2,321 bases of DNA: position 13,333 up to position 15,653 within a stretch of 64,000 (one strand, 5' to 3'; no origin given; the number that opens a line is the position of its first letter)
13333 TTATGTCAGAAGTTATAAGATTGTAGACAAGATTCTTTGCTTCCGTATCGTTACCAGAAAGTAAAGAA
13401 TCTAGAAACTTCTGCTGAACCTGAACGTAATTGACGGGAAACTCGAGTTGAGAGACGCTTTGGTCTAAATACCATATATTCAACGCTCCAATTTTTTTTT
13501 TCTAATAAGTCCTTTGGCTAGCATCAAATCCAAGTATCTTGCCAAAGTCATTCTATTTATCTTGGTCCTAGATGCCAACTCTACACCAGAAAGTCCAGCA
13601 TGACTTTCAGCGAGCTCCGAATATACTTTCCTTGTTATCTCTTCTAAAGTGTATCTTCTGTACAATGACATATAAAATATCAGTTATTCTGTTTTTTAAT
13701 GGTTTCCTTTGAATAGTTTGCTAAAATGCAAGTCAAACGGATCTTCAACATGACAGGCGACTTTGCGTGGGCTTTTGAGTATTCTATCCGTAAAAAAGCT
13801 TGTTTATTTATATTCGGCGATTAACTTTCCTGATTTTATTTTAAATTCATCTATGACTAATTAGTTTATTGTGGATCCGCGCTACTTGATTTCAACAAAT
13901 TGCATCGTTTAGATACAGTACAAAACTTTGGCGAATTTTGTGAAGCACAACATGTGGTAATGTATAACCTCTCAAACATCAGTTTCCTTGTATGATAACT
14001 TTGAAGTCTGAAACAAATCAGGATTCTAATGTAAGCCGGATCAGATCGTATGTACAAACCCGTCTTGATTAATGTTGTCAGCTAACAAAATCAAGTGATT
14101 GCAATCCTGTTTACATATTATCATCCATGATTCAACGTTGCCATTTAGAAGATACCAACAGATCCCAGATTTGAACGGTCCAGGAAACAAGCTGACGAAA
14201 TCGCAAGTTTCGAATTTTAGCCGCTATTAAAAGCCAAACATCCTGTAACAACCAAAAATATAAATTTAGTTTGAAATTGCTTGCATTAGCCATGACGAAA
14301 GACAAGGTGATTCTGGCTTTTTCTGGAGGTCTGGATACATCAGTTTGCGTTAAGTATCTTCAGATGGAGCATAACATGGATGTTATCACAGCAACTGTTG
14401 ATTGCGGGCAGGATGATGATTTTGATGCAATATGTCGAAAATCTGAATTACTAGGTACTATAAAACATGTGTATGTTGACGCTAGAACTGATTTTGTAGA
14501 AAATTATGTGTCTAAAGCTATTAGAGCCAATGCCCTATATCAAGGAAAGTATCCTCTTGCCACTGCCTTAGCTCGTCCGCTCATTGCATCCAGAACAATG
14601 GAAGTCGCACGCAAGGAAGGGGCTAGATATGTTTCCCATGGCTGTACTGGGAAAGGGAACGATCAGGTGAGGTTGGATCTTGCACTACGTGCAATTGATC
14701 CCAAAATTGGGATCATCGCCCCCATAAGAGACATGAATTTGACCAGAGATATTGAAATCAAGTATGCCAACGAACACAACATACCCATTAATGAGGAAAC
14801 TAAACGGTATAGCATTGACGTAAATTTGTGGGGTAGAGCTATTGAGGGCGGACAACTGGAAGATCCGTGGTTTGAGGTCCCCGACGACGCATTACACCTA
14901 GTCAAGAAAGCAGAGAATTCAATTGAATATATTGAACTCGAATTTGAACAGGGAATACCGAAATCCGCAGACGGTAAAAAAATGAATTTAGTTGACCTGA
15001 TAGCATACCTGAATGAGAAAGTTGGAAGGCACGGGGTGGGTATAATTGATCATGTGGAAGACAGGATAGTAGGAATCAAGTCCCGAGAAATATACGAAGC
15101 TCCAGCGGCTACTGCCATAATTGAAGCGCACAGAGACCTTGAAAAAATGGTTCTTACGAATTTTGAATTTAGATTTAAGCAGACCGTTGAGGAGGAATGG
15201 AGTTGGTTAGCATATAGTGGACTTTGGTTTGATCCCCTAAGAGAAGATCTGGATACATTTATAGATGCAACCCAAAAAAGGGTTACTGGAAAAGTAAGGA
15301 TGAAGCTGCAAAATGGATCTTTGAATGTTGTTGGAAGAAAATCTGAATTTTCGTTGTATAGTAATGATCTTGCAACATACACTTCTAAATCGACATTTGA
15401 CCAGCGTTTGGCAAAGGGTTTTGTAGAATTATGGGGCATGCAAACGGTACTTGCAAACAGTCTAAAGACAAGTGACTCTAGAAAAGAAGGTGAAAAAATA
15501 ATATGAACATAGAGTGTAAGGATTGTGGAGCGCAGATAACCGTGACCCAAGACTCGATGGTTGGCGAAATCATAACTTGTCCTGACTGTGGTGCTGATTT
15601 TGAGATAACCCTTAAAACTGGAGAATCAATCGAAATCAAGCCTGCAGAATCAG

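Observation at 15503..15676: Second LysW carrier ends in Gln (EDWGQ) and is coupled to ArgX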

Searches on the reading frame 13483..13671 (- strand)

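Call 63: search_protein_families(library=pfam, proteins=[window:13483-13671:-], max_evalue=0.0001)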
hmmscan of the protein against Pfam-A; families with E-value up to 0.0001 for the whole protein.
window:13483-13671:- (63 aa): 1 family
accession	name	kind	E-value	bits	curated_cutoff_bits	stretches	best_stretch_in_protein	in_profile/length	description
PF13412.12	HTH_24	-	8.5e-07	28.9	21.9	1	9-57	1-48/48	Winged helix-turn-helix DNA-binding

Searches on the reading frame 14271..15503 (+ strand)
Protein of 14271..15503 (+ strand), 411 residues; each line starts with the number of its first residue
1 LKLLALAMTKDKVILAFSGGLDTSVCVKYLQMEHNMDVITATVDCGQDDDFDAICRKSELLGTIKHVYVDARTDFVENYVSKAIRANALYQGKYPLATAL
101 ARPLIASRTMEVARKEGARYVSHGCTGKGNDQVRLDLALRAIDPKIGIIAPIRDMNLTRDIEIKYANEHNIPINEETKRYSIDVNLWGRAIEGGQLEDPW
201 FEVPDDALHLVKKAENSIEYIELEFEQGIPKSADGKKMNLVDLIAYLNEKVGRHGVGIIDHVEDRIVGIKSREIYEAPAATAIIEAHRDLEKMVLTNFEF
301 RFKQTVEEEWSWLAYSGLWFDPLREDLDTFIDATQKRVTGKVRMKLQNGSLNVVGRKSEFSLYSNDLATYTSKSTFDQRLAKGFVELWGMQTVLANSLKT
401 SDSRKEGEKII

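Call 3: search_protein_families(library=pfam, proteins=[window:14271-15503:+], max_evalue=0.01)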
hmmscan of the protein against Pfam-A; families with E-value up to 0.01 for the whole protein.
window:14271-15503:+ (411 aa): 3 families
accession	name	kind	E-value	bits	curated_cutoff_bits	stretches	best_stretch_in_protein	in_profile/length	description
PF20979.2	Arginosuc_syn_C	-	7.4e-83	277.9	27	1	180-393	1-217/219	Arginosuccinate synthase C-terminal domain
PF00764.25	Arginosuc_synth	-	1.1e-64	217.7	27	1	12-172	1-162/162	Arginosuccinate synthase N-terminal HUP domain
PF00733.27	Asn_synthase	-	0.00057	20.1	21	1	11-86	18-94/354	Asparagine synthase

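Call 4: search_protein_families(library=ncbifam, proteins=[window:14271-15503:+], max_evalue=0.001)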
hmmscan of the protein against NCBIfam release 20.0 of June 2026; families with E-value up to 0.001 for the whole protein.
window:14271-15503:+ (411 aa): 7 families
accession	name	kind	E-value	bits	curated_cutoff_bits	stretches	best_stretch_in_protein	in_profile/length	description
NF001770.0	PRK00509.1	equivalog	3.8e-158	526.7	334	1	8-398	2-397/401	argininosuccinate synthase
NF010392.0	PRK13820.1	equivalog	7.3e-148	492.8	512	1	10-400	2-393/395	argininosuccinate synthase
TIGR00032.1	argG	equivalog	1.3e-143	479.1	268.2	1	12-395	1-389/394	argininosuccinate synthase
NF003385.0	PRK04527.1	equivalog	1.1e-87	294.3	603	1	8-396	1-393/401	argininosuccinate synthase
NF038212.1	argG_rel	exception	1.1e-67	228.5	425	1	5-367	9-372/381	argininosuccinate synthase-related protein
NF003779.0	PRK05370.1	equivalog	3.4e-35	121.7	657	1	9-359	10-378/448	argininosuccinate synthase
NF011258.0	PRK14664.1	equivalog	4e-06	26.1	680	1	9-125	4-116/362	tRNA 2-thiouridine(34) synthase MnmA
